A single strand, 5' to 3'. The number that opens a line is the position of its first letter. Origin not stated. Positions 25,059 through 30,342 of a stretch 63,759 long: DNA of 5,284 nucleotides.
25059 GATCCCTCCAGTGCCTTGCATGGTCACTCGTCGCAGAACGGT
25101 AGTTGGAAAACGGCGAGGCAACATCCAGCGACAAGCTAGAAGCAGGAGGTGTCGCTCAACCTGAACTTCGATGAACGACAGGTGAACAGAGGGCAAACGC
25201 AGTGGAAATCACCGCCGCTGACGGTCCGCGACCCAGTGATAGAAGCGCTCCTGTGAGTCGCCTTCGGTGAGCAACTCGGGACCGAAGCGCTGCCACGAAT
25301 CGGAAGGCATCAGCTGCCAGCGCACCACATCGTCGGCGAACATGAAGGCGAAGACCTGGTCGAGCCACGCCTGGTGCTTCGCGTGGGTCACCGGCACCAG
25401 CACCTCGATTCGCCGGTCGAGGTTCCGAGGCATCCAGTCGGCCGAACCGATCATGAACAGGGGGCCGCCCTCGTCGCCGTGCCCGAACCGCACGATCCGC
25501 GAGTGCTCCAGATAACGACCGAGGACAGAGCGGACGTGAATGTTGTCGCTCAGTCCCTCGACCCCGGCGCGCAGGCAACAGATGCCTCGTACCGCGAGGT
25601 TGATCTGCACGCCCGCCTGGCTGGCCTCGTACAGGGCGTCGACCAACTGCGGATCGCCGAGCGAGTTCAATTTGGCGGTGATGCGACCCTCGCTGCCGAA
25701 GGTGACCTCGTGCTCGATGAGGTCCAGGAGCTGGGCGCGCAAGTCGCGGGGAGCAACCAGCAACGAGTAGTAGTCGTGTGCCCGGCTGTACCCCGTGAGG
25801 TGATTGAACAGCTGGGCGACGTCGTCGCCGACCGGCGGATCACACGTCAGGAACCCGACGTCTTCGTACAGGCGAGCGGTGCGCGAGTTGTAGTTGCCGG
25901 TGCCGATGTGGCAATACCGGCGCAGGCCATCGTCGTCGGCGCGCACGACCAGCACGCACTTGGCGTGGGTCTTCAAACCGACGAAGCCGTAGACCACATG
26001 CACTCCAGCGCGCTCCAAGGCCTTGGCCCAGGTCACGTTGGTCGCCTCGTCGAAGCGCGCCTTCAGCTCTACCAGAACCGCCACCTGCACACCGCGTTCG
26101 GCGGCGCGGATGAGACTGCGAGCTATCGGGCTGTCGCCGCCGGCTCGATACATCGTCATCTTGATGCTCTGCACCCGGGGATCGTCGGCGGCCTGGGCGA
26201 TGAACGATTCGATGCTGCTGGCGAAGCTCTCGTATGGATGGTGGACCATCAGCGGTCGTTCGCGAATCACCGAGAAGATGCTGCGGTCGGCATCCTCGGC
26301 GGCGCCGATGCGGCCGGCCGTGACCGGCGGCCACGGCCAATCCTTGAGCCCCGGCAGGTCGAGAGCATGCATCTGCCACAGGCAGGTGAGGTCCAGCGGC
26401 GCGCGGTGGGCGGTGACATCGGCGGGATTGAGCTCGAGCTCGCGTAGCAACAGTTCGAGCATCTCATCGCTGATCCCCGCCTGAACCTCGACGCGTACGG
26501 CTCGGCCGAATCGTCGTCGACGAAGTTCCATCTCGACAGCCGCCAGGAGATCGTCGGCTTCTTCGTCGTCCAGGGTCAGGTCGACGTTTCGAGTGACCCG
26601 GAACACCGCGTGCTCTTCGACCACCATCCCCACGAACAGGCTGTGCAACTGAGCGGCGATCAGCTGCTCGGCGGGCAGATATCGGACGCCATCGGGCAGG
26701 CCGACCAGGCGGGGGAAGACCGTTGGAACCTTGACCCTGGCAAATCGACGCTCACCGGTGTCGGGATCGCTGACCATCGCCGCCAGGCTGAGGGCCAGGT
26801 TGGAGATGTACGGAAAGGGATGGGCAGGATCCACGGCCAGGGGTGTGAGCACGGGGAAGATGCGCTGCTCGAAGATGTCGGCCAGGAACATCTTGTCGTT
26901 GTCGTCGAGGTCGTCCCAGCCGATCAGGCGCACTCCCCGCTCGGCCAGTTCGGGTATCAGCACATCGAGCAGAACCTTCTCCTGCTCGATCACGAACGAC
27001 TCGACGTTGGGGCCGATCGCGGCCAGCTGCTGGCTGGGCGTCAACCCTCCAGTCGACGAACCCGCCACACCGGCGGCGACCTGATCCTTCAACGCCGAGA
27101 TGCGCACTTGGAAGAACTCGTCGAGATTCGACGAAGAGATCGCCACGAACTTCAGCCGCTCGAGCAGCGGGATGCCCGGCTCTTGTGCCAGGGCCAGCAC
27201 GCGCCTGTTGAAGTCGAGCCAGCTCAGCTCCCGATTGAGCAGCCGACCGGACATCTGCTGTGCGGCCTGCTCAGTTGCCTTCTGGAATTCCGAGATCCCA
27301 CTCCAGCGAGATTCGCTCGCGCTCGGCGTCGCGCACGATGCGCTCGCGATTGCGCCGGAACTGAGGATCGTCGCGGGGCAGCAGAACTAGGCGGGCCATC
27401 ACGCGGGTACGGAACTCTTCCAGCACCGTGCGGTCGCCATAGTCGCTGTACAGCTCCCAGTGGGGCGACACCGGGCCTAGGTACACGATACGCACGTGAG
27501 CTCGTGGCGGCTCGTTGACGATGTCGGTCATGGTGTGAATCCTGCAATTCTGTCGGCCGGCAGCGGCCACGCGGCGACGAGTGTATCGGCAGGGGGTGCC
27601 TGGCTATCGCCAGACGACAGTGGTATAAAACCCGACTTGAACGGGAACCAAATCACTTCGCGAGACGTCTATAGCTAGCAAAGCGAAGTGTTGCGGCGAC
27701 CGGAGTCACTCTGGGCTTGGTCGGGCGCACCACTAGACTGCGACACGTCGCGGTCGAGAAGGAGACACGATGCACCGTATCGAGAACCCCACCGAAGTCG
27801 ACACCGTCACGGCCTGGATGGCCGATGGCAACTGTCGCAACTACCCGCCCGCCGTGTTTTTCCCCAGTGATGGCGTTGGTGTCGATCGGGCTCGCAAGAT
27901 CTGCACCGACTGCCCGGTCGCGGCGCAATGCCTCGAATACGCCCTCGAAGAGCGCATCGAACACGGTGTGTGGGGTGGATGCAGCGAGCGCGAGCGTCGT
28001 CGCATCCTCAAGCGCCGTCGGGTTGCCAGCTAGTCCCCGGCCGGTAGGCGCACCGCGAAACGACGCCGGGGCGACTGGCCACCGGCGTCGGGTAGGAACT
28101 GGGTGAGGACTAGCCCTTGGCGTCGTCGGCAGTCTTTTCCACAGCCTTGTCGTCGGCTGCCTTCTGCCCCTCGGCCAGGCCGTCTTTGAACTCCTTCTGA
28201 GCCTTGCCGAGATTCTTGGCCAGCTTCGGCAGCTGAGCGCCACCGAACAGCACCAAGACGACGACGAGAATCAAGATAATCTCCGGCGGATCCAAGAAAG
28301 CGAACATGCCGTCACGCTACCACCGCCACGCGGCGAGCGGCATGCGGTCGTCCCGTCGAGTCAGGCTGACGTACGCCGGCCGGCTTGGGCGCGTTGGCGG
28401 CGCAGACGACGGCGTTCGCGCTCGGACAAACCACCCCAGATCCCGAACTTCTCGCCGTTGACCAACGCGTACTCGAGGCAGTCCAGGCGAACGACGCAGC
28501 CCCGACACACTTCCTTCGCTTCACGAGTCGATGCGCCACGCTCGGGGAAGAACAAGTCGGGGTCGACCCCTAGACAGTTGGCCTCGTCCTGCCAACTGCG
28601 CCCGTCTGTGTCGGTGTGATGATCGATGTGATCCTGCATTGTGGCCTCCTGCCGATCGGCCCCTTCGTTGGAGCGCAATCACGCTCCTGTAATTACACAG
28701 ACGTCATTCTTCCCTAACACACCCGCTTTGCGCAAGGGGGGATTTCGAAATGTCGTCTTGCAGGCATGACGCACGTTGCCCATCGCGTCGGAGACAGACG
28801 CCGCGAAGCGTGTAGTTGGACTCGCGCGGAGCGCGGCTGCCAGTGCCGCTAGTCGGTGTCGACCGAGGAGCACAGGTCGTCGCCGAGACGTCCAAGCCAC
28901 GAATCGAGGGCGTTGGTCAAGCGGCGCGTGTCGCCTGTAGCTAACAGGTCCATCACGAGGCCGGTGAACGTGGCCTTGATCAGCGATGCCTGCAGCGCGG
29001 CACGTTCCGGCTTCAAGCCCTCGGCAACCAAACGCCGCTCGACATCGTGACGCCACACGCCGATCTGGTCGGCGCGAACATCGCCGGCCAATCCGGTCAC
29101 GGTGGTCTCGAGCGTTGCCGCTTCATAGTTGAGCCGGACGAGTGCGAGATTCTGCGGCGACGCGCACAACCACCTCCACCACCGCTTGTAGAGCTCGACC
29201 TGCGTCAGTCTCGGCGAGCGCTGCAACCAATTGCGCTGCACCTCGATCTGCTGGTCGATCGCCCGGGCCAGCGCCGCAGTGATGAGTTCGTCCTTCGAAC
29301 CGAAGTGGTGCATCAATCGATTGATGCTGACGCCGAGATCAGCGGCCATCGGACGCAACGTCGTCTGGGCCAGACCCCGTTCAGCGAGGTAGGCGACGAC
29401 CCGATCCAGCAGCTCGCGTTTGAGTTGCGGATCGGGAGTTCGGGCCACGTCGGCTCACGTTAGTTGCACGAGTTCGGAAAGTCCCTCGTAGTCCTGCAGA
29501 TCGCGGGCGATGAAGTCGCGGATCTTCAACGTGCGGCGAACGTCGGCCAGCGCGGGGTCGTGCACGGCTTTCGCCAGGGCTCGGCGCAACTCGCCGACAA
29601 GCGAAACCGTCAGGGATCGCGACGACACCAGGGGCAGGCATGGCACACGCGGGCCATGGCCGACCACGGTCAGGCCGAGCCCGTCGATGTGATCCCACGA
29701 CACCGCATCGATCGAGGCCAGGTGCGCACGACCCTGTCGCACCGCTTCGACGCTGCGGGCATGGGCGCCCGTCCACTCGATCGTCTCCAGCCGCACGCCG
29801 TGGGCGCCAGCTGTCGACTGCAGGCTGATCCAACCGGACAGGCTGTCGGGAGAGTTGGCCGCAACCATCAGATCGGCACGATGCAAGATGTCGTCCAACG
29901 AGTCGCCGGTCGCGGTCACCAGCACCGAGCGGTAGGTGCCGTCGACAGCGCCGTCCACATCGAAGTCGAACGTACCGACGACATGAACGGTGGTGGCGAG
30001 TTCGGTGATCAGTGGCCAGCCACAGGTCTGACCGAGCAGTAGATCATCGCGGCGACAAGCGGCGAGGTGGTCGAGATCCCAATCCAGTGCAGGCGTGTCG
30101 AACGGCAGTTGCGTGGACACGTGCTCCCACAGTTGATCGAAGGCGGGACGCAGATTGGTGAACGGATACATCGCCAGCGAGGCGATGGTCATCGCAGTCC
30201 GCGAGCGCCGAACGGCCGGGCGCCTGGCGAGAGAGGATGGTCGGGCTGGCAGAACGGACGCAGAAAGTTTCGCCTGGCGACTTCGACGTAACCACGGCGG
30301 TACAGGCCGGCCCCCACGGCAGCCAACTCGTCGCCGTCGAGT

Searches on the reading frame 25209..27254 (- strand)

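Call 10: search_protein_families(library=pfam, proteins=[window:25209-27254:-], max_evalue=0.001)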
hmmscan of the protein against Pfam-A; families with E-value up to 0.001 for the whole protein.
window:25209-27254:- (681 aa): 5 families
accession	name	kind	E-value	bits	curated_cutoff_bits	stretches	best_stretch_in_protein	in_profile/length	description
PF17941.7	PP_kinase_C_1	-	1.3e-69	233.5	25.7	1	325-491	1-166/167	Polyphosphate kinase C-terminal domain 1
PF02503.22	PP_kinase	-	8e-58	195.6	31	1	120-295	2-183/183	Polyphosphate kinase middle domain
PF13090.12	PP_kinase_C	-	5.9e-56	189.1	25.8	1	498-659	1-163/172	Polyphosphate kinase C-terminal domain 2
PF13089.11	PP_kinase_N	-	7.6e-35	119.9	23.8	1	6-110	2-106/107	Polyphosphate kinase N-terminal domain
PF13091.12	PLDc_2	-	3.6e-15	56.4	27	1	362-486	10-131/132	PLD-like domain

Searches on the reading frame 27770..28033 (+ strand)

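Call 49: search_protein_families(library=pfam, proteins=[window:27770-28033:+], max_evalue=0.01)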
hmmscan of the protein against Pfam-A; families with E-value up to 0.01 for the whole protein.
window:27770-28033:+ (87 aa): 1 family
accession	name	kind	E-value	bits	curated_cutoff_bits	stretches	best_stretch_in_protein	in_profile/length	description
PF02467.21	Whib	-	1.9e-22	80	23.6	1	16-78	1-64/65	Transcription factor WhiB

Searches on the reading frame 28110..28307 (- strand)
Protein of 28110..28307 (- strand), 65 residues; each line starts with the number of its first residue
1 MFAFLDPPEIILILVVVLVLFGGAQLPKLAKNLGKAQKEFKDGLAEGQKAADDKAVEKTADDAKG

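Call 49: search_protein_families(library=pfam, proteins=[window:28110-28307:-], max_evalue=0.01)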
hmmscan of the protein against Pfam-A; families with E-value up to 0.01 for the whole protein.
window:28110-28307:- (65 aa): 1 family
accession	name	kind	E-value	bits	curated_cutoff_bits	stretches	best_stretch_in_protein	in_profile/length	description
PF02416.21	TatA_B_E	-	9.9e-14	50.8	21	1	7-55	3-51/53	mttA/Hcf106 family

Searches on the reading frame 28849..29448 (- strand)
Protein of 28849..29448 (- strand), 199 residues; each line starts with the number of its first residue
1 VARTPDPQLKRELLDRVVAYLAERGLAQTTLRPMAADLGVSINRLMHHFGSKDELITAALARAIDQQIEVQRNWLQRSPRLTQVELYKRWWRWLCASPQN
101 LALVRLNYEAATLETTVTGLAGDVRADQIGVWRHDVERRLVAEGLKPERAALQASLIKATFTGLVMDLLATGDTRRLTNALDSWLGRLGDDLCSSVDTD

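Call 10: search_protein_families(library=pfam, proteins=[window:28849-29448:-], max_evalue=0.001)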
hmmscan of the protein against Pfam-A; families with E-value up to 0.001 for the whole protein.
window:28849-29448:- (199 aa): 1 family
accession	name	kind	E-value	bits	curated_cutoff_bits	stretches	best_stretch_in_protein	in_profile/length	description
PF00440.29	TetR_N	-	1.1e-07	31.9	24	1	18-58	6-46/47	Bacterial regulatory proteins, tetR family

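Call 66: search_protein_families(library=ncbifam, proteins=[window:28849-29448:-], max_evalue=0.0001)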
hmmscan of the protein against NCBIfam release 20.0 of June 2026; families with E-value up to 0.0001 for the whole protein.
window:28849-29448:- (199 aa): 7 families
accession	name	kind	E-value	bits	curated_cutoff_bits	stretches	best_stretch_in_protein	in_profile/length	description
NF053516.1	TranRepPrsAVib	equivalog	6.6e-08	32.6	300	1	9-76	7-74/208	TetR family transcriptional repressor PsrA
TIGR03384.1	betaine_BetI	equivalog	2.5e-07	30.6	201.3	1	10-66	10-66/189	choline-binding transcriptional repressor BetI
NF041196.1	ScbR_bind_reg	equivalog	1.6e-06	28.4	150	1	10-167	8-164/191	ScbR family autoregulator-binding transcription factor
NF001978.0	PRK00767.1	equivalog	5.1e-06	26.4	118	1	10-69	11-70/197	transcriptional regulator BetI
NF008587.1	PRK11552.1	equivalog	3.4e-05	23.6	365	1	8-70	7-67/213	transcriptional regulator CecR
NF008647.0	PRK11640.1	equivalog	5.5e-05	23.4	267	1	11-80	4-72/191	transcriptional regulator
NF047866.1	TF_DicD_YjdC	equivalog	8.7e-05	22.7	240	0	11-82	4-74/191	division control transcriptional repressor DicD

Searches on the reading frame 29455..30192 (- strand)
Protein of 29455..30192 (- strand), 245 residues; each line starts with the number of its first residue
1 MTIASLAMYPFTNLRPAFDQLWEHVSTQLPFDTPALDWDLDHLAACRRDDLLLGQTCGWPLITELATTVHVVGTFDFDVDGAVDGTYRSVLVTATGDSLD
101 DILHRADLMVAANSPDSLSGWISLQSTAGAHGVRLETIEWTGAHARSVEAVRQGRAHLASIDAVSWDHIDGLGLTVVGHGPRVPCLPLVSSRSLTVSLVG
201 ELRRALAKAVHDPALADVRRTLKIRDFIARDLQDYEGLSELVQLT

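Call 49: search_protein_families(library=pfam, proteins=[window:29455-30192:-], max_evalue=0.01)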
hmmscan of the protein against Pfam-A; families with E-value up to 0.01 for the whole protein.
window:29455-30192:- (245 aa): 1 family
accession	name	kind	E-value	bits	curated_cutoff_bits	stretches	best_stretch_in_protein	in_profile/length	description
PF12974.12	Phosphonate-bd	-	2.4e-13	50.5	27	1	84-235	82-242/242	ABC transporter, phosphonate, periplasmic substrate-binding protein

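Call 66: search_protein_families(library=ncbifam, proteins=[window:29455-30192:-], max_evalue=0.0001)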
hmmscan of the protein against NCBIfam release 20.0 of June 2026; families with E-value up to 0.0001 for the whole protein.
window:29455-30192:- (245 aa): 0 families
